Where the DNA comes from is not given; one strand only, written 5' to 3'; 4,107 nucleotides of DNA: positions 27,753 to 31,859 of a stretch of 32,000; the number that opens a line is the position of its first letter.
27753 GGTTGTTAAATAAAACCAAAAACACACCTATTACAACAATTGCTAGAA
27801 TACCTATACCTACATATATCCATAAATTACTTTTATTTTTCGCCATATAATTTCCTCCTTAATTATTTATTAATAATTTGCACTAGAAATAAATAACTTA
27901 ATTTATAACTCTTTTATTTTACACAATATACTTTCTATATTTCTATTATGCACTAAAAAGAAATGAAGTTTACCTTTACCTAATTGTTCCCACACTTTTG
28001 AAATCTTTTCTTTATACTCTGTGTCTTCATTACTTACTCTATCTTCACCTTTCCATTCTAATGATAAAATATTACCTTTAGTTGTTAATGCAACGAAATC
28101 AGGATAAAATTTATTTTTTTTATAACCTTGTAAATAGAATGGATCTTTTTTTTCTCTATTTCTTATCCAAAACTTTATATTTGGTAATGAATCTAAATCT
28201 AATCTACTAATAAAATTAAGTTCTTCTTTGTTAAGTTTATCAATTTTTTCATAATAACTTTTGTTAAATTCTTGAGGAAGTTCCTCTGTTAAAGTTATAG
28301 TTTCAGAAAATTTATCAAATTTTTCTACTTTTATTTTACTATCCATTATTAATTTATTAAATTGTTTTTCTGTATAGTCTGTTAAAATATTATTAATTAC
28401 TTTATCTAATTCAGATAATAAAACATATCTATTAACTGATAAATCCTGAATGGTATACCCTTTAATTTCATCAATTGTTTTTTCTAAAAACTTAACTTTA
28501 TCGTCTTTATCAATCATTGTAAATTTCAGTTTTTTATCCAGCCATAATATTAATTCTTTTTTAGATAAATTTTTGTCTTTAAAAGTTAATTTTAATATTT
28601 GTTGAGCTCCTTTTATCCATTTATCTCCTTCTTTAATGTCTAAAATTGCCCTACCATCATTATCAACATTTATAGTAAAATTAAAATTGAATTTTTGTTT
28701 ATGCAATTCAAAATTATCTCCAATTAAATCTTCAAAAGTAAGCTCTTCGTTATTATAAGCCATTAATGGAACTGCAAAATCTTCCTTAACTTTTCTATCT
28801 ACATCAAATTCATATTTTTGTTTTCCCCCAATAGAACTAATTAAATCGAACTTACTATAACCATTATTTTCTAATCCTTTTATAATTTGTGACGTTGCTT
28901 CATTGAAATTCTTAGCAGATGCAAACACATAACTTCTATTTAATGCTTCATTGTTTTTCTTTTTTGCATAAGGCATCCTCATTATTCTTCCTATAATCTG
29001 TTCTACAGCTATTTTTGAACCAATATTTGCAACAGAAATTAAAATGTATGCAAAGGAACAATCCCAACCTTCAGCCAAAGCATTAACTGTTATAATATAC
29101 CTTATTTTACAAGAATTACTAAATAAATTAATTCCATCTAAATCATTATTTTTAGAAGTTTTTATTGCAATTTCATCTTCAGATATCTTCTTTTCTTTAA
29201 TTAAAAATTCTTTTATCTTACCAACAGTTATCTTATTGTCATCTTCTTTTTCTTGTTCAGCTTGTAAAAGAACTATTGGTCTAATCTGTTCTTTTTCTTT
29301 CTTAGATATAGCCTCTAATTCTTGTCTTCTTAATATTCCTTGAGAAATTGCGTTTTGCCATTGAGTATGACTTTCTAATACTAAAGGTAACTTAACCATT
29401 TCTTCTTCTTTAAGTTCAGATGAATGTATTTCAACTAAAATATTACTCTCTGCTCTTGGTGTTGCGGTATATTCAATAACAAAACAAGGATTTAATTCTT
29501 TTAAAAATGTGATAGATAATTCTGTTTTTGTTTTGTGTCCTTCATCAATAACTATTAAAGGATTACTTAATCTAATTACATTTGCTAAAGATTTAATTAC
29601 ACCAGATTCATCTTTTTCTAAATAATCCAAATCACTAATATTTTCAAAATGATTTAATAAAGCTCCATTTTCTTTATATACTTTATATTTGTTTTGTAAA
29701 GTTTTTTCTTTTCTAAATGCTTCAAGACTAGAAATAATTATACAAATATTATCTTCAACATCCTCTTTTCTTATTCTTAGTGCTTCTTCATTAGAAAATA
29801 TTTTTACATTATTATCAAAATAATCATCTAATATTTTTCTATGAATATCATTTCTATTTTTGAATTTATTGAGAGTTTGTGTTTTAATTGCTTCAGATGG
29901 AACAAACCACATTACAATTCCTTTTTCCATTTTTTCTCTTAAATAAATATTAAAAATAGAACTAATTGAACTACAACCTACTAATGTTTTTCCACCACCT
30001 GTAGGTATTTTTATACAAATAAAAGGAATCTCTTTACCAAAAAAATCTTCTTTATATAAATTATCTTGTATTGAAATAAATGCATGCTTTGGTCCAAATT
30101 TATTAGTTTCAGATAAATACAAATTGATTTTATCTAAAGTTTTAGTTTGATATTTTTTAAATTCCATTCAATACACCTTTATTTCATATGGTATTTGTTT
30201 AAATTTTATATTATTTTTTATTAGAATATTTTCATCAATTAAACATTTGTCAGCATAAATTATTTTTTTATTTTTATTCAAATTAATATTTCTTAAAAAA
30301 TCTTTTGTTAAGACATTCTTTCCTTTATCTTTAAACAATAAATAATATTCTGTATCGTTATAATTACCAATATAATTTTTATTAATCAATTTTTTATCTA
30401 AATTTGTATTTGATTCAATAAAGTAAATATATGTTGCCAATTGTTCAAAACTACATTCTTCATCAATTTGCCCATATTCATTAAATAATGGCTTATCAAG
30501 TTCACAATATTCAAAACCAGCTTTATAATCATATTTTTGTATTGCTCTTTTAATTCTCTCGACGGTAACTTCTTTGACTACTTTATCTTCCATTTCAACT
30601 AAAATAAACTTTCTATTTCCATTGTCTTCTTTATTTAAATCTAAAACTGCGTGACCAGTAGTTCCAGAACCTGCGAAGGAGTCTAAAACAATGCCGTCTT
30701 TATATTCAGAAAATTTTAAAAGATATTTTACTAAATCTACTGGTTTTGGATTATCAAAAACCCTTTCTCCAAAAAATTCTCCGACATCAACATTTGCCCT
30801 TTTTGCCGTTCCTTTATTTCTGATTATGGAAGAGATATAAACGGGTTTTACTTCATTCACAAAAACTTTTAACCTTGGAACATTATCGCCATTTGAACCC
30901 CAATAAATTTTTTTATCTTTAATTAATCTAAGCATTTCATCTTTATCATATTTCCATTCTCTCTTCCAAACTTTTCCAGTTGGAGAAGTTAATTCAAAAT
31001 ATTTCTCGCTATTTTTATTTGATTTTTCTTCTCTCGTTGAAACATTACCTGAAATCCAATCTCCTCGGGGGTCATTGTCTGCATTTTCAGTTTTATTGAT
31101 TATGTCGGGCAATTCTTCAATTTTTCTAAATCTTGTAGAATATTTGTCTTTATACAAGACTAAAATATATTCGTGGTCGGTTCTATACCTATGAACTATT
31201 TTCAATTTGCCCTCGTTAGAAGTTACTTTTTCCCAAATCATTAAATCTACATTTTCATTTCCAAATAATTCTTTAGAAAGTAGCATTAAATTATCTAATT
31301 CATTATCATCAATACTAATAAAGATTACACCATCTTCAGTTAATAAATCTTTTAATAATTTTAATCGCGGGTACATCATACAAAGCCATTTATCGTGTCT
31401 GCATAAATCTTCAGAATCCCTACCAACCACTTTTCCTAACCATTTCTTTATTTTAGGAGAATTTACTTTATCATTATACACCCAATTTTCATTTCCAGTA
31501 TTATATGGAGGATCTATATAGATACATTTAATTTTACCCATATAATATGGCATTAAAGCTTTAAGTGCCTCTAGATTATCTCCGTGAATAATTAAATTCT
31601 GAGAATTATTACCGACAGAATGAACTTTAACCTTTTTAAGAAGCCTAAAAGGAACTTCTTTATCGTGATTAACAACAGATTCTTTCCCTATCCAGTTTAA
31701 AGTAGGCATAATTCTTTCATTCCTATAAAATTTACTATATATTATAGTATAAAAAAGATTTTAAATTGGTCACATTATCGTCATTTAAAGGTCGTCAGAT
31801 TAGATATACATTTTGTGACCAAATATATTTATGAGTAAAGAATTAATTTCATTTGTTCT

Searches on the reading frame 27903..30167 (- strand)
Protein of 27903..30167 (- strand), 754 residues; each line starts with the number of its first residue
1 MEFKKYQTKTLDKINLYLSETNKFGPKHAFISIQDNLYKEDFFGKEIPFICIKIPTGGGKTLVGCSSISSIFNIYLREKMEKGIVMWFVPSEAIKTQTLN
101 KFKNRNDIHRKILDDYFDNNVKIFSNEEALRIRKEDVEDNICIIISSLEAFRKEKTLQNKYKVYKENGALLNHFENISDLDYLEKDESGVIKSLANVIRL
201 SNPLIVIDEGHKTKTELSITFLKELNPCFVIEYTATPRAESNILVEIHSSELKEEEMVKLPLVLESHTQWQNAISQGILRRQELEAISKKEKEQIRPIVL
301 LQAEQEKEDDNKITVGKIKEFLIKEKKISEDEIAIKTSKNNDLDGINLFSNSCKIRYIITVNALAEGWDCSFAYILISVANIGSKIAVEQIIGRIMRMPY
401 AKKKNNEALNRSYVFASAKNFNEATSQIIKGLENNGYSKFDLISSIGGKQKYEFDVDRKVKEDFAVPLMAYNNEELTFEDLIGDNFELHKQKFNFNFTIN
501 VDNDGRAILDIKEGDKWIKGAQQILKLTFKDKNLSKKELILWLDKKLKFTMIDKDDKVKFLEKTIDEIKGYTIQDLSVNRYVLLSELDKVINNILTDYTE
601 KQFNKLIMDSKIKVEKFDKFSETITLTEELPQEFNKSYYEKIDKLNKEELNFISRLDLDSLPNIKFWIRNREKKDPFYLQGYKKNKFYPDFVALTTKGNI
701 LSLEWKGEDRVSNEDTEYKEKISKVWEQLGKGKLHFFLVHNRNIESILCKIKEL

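Call 13: search_protein_families(library=pfam, max_evalue=0.01, proteins=[window:27903-30167:-])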
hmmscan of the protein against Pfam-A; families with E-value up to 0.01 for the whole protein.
window:27903-30167:- (754 aa): 3 families
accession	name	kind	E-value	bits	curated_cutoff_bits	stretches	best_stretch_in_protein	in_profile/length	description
PF04851.21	ResIII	-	1.7e-12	48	22.5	1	2-238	3-163/164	Type III restriction enzyme, res subunit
PF00270.35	DEAD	-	6.4e-05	23.2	26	1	50-116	17-71/167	DEAD/DEAH box helicase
PF00271.37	Helicase_C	-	0.00017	22.3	23.5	1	315-398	28-109/110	Helicase conserved C-terminal domain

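Call 93: search_protein_families(library=ncbifam, max_evalue=0.01, proteins=[window:27903-30167:-])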
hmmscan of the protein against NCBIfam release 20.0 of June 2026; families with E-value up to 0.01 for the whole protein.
window:27903-30167:- (754 aa): 1 family
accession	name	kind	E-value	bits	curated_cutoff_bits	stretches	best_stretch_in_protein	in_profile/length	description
NF046055.1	restr_BPTD_3080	equivalog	6.1e-10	37.7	800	1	351-726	570-938/970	BPTD_3080 family restriction endonuclease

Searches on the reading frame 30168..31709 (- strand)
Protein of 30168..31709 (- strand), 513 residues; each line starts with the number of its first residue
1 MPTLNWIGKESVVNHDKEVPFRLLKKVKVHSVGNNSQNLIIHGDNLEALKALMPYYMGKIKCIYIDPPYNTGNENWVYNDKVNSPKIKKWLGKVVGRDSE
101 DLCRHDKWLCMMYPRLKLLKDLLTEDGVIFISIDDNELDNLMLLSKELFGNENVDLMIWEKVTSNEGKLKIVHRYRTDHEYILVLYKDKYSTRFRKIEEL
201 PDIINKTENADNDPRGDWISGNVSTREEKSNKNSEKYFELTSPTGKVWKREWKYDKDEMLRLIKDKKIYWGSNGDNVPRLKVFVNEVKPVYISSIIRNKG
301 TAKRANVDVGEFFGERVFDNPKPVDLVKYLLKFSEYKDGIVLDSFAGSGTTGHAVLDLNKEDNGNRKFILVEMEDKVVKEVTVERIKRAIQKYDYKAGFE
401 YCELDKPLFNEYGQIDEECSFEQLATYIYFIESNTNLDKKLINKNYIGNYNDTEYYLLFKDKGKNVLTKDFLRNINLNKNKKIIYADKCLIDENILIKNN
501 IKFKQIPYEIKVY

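Call 13: search_protein_families(library=pfam, max_evalue=0.01, proteins=[window:30168-31709:-])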
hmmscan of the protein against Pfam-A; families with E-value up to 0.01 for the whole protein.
window:30168-31709:- (513 aa): 2 families
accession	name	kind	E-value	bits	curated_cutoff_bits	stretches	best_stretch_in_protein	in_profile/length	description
PF01555.25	N6_N4_Mtase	-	9.4e-36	124.3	26.7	1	60-380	1-218/221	DNA methylase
PF03602.21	Cons_hypoth95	-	0.00023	21.3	24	0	13-91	70-142/182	Conserved hypothetical protein 95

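Call 14: find_encoding_contigs(protein=window:30168-31709:-, flank=10000, max_places=6)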
Protein window:30168-31709:- (513 aa): 3 contigs read that carry it; 2 places shown.
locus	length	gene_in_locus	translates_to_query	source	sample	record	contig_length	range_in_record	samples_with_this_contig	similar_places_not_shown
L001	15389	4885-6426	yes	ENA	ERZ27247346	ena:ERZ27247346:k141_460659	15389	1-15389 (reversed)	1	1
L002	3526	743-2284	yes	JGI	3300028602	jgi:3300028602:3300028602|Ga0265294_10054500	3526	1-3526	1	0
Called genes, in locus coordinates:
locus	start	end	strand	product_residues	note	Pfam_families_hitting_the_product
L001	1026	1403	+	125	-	-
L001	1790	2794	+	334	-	-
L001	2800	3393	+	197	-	-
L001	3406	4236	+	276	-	-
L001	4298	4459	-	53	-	-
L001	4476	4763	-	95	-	PF25213:HVO_A0261_N (weak)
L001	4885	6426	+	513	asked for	PF01555:N6_N4_Mtase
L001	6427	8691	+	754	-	PF04851:ResIII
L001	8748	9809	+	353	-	-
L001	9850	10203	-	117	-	PF05635:23S_rRNA_IVP, PF22296:bAvd (weak)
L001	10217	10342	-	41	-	-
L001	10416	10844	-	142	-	-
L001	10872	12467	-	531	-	-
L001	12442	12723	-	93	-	-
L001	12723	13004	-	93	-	-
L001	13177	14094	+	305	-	-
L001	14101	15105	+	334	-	-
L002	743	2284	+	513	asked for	PF01555:N6_N4_Mtase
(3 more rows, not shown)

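Call 61: search_protein_families(library=phrogs, max_evalue=0.01, proteins=[L001:1026-1403:+, L001:1790-2794:+])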
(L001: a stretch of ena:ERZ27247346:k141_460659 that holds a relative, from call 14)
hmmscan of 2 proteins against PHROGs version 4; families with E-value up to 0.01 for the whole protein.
L001:1026-1403:+ (125 aa): 0 families

L001:1790-2794:+ (334 aa): 1 family
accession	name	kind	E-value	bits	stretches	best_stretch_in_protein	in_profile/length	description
phrog_30501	-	unknown function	0.0088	16.8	0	185-248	49-113/196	-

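Call 62: search_protein_families(library=pfam, max_evalue=0.1, proteins=[L001:1026-1403:+, L001:1790-2794:+, L001:2800-3393:+, L001:3406-4236:+, L001:4298-4459:-, L001:4476-4763:-])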
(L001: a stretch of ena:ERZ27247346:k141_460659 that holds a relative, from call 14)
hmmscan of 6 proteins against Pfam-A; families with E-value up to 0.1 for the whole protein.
L001:1026-1403:+ (125 aa): 1 family
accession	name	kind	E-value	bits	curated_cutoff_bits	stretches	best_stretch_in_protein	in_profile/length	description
PF24070.1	T4_MRH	-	0.024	14.9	24.4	1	57-97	19-59/144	T4 MRH-like protein family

L001:1790-2794:+ (334 aa): 3 families
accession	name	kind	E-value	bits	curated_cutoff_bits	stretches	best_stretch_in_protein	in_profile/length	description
PF22091.2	DUF6941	-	0.014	16.2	27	0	85-169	26-112/125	Family of unknown function (DUF6941)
PF14524.12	Wzt_C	-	0.03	14.7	30.4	0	114-194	50-129/143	Wzt C-terminal domain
PF13800.11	Sigma_reg_N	-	0.064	14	26.3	0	19-63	8-52/91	Sigma factor regulator N-terminal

L001:2800-3393:+ (197 aa): 1 family
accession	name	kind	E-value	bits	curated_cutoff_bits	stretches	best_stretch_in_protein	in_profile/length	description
PF03739.19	LptF_LptG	-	0.0014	18.2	27.9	1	75-165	227-319/353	Lipopolysaccharide export system permease LptF/LptG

L001:3406-4236:+ (276 aa): 0 families

L001:4298-4459:- (53 aa): 0 families

L001:4476-4763:- (95 aa): 8 families
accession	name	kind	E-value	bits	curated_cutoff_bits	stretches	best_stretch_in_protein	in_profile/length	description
PF25213.1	HVO_A0261_N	-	1.6e-05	25.1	35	1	6-90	4-81/86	HVO_A0261 N-terminal domain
PF13463.12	HTH_27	-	0.00013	22.6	22.2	1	18-76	8-68/68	Winged helix DNA-binding domain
PF14947.12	HTH_45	-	0.00013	22.3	25.5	1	18-89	11-75/77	Winged helix-turn-helix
PF14277.12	DUF4364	-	0.00023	21.5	26.9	1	31-91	23-82/162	Domain of unknown function (DUF4364)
PF04458.17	DUF505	-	0.008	15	28.7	1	40-90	363-413/622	Protein of unknown function (DUF505)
PF03551.20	PadR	-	0.016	15.6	27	1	46-82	36-75/75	Transcriptional regulator PadR-like family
PF01638.23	HxlR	-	0.028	14.7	20.8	1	11-88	3-81/91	HxlR-like helix-turn-helix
PF07381.18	EarA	-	0.09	13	22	0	62-82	69-89/90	EarA-like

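Call 93: search_protein_families(library=ncbifam, max_evalue=0.01, proteins=[window:30168-31709:-])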
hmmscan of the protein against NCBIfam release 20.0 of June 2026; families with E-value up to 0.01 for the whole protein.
window:30168-31709:- (513 aa): 4 families
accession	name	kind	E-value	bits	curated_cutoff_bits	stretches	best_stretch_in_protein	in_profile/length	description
NF008572.0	PRK11524.1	equivalog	1.2e-12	47.5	292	2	28-97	6-71/294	adenine-specific DNA-methyltransferase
NF050803.1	DnaMtaseCcrMCaul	equivalog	6.7e-08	31.8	830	1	314-390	182-251/350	adenine-specific DNA-methyltransferase CcrM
NF010253.0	PRK13699.1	subfamily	0.00078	19.2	244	1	311-379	137-199/226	DNA methyltransferase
TIGR00095.1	TIGR00095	equivalog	0.00096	18.8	117.5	0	16-79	84-144/194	16S rRNA (guanine(966)-N(2))-methyltransferase RsmD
